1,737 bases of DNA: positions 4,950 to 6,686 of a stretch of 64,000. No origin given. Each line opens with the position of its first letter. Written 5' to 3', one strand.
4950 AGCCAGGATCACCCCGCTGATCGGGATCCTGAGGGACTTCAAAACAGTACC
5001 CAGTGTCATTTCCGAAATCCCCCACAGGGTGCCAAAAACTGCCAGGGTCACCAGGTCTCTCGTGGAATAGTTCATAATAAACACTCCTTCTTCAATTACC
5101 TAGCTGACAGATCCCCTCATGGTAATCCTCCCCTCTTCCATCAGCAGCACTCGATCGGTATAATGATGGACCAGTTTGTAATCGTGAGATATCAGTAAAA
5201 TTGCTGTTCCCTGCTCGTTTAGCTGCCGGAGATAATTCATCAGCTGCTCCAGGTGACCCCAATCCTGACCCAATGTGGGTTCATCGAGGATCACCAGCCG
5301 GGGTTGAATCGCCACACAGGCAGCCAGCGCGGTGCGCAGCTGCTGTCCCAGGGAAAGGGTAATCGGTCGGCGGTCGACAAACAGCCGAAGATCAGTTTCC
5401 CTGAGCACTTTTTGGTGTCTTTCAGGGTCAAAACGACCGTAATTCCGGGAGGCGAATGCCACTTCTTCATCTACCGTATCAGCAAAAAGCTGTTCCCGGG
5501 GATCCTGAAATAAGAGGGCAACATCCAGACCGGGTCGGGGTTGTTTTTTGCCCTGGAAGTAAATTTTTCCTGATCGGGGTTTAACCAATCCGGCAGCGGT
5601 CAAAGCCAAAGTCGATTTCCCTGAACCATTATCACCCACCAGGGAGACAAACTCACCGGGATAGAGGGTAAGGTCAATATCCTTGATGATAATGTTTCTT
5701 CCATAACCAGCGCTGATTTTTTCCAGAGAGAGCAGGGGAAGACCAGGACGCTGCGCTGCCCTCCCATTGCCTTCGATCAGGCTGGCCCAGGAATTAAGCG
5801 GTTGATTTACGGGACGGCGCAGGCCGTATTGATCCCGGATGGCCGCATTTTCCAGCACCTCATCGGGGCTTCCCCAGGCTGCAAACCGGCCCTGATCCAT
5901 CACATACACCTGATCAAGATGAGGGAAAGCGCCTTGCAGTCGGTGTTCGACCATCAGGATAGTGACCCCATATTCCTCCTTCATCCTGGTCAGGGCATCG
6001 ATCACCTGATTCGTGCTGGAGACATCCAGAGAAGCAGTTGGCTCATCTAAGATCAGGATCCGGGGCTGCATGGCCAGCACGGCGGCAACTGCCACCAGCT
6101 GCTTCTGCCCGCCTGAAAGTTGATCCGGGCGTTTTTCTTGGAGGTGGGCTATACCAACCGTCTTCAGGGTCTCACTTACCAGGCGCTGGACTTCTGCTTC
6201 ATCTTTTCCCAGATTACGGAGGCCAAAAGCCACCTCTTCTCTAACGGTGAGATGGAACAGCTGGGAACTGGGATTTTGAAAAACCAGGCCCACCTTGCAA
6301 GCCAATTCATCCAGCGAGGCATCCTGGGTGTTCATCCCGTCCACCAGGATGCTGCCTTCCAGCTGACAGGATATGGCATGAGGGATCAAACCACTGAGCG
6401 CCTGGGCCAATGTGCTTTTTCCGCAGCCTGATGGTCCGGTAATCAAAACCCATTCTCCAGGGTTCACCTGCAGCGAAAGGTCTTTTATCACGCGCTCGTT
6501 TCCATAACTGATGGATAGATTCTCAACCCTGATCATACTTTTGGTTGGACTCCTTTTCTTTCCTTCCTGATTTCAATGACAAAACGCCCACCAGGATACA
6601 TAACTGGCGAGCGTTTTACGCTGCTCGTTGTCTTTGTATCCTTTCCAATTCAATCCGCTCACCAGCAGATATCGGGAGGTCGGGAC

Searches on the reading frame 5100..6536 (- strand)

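Call 82: search_protein_families(library=pfam, proteins=[window:5100-6536:-], max_evalue=0.000001)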
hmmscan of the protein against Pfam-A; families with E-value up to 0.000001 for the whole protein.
window:5100-6536:- (478 aa): 10 families
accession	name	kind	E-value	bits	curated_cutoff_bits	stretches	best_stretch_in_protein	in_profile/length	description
PF00005.33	ABC_tran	-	2.5e-59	200.2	25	2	18-168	2-137/137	ABC transporter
PF02463.25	SMC_N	-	1.8e-19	70.5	40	1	13-207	15-208/220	RecF/RecN/SMC N terminal domain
PF13304.12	AAA_21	-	1.1e-13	52.4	27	0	123-195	221-295/304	AAA domain, putative AbiEii toxin, Type IV TA system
PF13481.12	AAA_25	-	5.3e-13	49.5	27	0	291-419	30-151/195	AAA domain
PF20703.3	nSTAND1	-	6.9e-10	39.5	27.1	0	11-107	17-95/379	Novel STAND NTPase 1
PF13555.12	AAA_29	-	1.8e-09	37.6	27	0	19-50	14-45/61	P-loop containing region of AAA domain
PF13191.12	AAA_16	-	2.1e-09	38.5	32.6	0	295-419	25-140/167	AAA ATPase domain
PF13476.12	AAA_23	-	3.5e-07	31.5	27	0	16-48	9-40/201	AAA domain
PF13401.12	AAA_22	-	3.9e-07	30.9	27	0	30-81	8-33/130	AAA domain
PF13558.12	SbcC_Walker_B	-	8.9e-07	29.5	27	0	134-183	27-89/90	SbcC/RAD50-like, Walker B motif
